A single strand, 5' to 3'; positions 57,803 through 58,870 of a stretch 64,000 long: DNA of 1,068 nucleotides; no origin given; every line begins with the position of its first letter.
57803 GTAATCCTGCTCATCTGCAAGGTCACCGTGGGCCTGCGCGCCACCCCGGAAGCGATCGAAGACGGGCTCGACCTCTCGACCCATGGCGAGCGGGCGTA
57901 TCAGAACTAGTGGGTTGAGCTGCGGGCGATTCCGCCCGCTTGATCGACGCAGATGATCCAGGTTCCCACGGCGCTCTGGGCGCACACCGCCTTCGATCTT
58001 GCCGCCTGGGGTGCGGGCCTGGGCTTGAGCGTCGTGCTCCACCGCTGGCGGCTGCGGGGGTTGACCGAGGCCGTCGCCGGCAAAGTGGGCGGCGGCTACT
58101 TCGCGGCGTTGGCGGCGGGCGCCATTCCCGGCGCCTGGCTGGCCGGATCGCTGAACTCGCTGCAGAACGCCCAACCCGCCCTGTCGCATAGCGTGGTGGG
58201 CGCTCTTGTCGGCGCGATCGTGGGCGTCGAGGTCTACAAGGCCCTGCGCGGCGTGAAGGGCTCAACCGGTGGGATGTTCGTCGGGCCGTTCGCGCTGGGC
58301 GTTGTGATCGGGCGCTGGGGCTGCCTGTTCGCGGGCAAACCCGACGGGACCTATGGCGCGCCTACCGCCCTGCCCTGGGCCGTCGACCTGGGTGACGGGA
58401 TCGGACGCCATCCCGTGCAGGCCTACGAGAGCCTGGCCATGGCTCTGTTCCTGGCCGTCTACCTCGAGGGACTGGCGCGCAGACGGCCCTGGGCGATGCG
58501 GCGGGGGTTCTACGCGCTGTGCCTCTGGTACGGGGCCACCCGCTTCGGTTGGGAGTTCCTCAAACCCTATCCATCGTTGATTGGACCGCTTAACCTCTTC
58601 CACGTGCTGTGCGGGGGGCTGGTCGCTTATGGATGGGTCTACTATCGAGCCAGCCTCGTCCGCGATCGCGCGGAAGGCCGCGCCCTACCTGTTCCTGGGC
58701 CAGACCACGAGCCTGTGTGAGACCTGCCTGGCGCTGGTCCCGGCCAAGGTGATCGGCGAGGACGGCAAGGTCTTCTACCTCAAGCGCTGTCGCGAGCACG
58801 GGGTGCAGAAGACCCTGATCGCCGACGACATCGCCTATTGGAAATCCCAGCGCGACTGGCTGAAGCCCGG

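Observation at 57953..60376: Translationally coupled trio of Lgt-family transferase paralog, tetraether-synthase-like radical SAM enzyme and small membrane protein: candidate undescribed membrane-lipid/lipoprotein modification system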

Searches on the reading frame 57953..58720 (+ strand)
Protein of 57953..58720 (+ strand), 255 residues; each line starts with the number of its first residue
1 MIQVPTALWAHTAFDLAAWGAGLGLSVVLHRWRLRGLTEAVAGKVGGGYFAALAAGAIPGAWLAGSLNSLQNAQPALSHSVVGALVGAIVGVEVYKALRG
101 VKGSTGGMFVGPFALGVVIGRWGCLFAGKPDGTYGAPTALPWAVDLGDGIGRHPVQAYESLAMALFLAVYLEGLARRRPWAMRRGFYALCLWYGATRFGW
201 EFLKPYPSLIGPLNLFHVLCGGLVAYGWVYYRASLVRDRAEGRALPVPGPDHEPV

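Call 3: search_protein_families(library=pfam, proteins=[window:57953-58720:+], max_evalue=0.1)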
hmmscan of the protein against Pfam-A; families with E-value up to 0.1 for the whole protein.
window:57953-58720:+ (255 aa): 2 families
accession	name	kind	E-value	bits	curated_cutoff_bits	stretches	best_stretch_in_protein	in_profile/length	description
PF01790.23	LGT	-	1.1e-16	61.3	24.9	1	21-230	22-237/240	Prolipoprotein diacylglyceryl transferase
PF04226.18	Transgly_assoc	-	0.0052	17.4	25.3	1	55-100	6-49/49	Transglycosylase associated protein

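Call 4: search_protein_families(library=ncbifam, proteins=[window:57953-58720:+], max_evalue=0.1)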
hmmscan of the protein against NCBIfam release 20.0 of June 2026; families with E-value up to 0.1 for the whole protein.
window:57953-58720:+ (255 aa): 3 families
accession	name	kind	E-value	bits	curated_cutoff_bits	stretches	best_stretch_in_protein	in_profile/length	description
NF000775.0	PRK00052.2-5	equivalog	0.0002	20.7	428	1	134-204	166-243/288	prolipoprotein diacylglyceryl transferase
NF000778.0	PRK00052.3-4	equivalog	0.0027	17.4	334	1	81-204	88-213/252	prolipoprotein diacylglyceryl transferase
TIGR00544.1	lgt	equivalog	0.012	15.1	118.9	1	83-204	103-234/280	prolipoprotein diacylglyceryl transferase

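Call 6: search_solved_structures(query=window:57953-58720:+, max_evalue=1, show_alignments=2)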
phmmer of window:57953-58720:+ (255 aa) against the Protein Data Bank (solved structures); distinct sequences matched with E-value up to 1: 0.

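Call 57: search_protein_families(library=padloc, proteins=[window:57953-58720:+], max_evalue=0.01)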
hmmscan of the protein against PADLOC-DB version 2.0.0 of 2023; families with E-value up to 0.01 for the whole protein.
window:57953-58720:+ (255 aa): 0 families

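Call 61: find_related_loci(query=A2, collection=metagenome_contigs, flank=4000)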
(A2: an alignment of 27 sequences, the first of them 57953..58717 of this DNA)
Query A2 (255 aa) in metagenome_contigs; peptide patterns used: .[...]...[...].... (x = any residue, [..] = any of these).
600 stretches matched a pattern (row limit reached: there are more); 541 encode a relative of the query (tblastn E <= 1e-3); the best 80 are kept; 80 distinct loci.
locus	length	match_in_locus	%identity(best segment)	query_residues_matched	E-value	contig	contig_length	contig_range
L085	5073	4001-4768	79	1-255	6e-133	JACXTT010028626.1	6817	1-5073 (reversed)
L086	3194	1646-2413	77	1-255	3e-131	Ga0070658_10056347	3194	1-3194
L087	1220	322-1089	77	1-255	1e-137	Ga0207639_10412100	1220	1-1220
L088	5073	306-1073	76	1-255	1e-125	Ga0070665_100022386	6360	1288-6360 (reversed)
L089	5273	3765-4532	76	1-255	3e-124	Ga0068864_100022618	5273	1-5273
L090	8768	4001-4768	74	1-255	1e-121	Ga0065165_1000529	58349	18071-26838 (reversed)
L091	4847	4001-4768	74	1-255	6e-119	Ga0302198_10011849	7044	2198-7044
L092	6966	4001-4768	77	1-255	8e-119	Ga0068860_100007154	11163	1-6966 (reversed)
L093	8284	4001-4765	74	1-255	1e-115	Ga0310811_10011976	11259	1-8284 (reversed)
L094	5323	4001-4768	67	1-255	6e-115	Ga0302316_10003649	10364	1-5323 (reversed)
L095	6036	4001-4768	71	1-255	9e-114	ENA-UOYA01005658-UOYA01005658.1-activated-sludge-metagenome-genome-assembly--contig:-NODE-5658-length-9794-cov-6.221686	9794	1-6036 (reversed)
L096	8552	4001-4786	66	1-255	9e-112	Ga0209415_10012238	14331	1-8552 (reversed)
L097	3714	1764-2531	71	1-255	3e-113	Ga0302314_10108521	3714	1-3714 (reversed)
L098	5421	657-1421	69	1-255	2e-107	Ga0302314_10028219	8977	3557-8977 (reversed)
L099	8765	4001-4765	70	1-255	1e-107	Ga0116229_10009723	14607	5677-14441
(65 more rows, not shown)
